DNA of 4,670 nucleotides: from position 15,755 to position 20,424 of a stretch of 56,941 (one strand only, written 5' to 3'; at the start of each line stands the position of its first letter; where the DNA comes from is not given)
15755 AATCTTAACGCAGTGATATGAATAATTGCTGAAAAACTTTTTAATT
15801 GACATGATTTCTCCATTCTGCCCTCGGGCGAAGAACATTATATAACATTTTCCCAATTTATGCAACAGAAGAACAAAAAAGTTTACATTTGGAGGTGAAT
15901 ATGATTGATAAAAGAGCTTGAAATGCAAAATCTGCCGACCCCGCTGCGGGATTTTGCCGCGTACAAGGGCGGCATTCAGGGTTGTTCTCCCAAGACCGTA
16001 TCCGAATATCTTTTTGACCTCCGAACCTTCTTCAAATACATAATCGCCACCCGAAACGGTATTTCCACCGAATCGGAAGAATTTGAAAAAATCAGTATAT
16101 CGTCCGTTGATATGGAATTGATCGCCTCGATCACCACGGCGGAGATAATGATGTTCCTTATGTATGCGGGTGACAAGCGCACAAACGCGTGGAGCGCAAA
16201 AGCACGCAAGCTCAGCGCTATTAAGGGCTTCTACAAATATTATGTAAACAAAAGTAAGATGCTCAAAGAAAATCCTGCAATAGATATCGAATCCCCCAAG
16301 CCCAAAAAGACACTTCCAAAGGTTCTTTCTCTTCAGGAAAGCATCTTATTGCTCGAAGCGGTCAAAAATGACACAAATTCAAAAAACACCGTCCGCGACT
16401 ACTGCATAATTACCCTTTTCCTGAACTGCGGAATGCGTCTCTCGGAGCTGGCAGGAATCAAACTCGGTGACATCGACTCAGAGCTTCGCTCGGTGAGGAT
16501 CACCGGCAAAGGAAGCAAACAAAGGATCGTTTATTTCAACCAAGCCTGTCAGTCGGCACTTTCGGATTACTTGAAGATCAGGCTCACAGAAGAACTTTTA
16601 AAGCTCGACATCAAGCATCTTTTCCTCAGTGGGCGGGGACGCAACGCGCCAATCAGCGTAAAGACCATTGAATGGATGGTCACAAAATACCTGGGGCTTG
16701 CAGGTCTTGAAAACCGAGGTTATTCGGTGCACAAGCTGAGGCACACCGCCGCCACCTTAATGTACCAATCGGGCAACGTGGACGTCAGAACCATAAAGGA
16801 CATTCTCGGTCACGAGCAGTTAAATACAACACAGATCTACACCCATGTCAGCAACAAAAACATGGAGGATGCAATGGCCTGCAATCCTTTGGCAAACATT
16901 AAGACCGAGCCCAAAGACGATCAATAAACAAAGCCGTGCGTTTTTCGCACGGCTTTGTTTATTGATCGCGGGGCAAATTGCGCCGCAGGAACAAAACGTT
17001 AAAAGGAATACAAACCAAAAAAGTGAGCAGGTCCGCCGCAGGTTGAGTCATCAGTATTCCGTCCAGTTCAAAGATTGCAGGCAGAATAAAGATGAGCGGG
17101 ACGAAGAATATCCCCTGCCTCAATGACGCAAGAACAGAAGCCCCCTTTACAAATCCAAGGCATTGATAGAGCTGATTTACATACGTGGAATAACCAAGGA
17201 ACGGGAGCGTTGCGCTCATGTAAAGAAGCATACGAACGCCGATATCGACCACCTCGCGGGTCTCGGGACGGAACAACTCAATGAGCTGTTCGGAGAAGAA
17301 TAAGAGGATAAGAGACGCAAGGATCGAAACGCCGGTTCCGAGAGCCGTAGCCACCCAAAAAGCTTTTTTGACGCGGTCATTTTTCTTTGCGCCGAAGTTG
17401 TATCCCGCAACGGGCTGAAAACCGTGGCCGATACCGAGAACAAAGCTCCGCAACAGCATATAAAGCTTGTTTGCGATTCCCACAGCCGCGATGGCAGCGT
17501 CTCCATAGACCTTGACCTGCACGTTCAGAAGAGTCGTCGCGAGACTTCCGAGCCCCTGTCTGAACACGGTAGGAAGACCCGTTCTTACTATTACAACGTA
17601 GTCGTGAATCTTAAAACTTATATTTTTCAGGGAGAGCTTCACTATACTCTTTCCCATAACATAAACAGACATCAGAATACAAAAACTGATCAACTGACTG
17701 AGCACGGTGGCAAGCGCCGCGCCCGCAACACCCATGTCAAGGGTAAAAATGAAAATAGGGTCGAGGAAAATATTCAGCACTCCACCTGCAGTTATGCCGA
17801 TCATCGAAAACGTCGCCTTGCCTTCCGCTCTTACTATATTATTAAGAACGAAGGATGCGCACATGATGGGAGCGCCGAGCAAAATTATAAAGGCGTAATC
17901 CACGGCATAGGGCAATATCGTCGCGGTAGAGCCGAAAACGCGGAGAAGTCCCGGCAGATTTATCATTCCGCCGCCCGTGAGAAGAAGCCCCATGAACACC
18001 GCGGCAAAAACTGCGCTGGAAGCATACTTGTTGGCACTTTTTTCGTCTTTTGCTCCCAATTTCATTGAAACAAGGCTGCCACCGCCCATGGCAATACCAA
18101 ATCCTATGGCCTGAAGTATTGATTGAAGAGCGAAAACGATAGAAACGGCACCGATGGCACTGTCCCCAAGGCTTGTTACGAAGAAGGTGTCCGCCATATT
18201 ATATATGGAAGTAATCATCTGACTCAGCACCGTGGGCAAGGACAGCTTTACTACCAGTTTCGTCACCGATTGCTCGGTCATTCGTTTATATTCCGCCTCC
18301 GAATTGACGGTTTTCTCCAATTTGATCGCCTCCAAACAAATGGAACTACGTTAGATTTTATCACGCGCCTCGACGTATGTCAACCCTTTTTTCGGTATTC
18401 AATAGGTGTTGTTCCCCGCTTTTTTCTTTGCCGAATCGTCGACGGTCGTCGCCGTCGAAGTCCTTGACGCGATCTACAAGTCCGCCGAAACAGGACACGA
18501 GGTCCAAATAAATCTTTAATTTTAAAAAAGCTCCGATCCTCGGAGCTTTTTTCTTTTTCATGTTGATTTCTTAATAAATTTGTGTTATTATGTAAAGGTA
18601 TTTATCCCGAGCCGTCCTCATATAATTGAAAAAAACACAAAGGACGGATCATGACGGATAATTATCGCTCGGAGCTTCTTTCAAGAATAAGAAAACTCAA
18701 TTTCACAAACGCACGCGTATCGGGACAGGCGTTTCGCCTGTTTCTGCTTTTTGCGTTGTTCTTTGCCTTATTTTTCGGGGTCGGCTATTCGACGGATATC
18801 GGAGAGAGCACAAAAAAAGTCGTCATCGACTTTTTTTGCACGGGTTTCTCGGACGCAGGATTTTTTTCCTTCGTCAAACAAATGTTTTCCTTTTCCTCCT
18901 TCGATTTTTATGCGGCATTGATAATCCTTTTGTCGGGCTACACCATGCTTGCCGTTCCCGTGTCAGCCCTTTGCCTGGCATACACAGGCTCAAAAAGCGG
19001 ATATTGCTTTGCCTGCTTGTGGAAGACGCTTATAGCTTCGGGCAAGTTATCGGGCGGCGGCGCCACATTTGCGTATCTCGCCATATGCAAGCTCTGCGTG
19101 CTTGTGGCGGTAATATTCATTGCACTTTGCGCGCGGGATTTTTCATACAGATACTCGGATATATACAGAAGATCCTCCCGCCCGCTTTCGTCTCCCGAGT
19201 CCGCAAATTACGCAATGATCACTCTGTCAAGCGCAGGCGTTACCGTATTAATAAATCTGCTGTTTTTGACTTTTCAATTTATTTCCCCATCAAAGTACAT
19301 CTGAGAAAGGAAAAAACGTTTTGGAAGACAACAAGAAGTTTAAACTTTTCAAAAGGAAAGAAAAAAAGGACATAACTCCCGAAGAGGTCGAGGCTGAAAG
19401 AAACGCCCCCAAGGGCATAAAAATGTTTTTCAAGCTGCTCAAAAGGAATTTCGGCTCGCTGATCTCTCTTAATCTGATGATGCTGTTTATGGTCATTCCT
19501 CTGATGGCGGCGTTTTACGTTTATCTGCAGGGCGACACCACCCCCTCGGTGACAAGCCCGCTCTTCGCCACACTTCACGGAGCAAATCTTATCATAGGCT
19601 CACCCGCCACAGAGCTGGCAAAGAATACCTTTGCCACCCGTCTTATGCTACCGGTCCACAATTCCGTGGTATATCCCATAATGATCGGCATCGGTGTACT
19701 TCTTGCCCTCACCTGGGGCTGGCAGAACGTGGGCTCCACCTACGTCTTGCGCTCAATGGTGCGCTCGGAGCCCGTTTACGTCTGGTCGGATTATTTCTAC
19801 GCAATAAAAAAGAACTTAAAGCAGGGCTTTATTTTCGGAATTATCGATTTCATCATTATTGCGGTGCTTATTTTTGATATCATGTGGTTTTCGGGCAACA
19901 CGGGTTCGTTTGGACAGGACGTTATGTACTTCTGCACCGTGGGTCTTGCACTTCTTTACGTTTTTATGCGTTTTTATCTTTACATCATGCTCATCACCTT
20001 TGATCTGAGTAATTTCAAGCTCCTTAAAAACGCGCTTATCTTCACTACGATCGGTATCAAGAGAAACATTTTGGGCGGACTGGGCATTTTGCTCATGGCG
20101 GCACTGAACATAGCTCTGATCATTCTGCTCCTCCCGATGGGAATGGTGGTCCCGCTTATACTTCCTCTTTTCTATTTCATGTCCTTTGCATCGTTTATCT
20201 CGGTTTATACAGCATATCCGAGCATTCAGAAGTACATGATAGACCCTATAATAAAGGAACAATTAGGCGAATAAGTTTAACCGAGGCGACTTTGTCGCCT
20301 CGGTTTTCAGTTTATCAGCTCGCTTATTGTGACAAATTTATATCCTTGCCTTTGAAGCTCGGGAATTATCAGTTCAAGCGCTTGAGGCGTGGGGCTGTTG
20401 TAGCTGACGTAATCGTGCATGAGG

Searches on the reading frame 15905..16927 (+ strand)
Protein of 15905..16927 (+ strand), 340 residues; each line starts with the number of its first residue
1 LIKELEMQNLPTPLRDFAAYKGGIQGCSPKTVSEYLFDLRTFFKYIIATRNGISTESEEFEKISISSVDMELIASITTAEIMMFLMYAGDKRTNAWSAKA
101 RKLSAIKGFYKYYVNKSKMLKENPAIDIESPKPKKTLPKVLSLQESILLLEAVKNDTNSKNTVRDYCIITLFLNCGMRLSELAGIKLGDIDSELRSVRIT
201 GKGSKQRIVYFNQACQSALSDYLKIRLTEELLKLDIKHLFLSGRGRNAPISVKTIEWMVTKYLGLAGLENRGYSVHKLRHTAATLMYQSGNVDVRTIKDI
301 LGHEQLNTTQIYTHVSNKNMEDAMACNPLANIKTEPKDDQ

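Call 75: search_protein_families(library=pfam, proteins=[window:15905-16927:+], max_evalue=0.00001)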
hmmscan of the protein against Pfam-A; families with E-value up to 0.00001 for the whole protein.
window:15905-16927:+ (340 aa): 2 families
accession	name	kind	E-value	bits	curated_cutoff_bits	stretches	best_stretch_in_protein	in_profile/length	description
PF00589.27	Phage_integrase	-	3.9e-35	121.6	27.1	1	148-317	10-170/172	Phage integrase family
PF02899.23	Phage_int_SAM_1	-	2.7e-07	31.2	22.3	0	71-114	38-80/83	Phage integrase, N-terminal SAM-like domain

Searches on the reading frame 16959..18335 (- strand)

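Call 76: search_protein_families(library=pfam, proteins=[window:16959-18335:-], max_evalue=0.00001)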
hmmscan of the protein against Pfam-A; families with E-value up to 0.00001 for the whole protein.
window:16959-18335:- (458 aa): 1 family
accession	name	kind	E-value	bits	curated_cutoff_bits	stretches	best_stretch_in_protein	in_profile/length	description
PF01554.23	MatE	-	5.8e-49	166.3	24.9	2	34-194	1-161/161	MatE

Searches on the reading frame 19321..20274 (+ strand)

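Call 75: search_protein_families(library=pfam, proteins=[window:19321-20274:+], max_evalue=0.00001)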
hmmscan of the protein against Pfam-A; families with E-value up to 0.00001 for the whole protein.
window:19321-20274:+ (317 aa): 1 family
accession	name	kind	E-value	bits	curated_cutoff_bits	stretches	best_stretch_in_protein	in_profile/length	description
PF04854.19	DUF624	-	5.3e-06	27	24.2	1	140-187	29-77/77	Protein of unknown function, DUF624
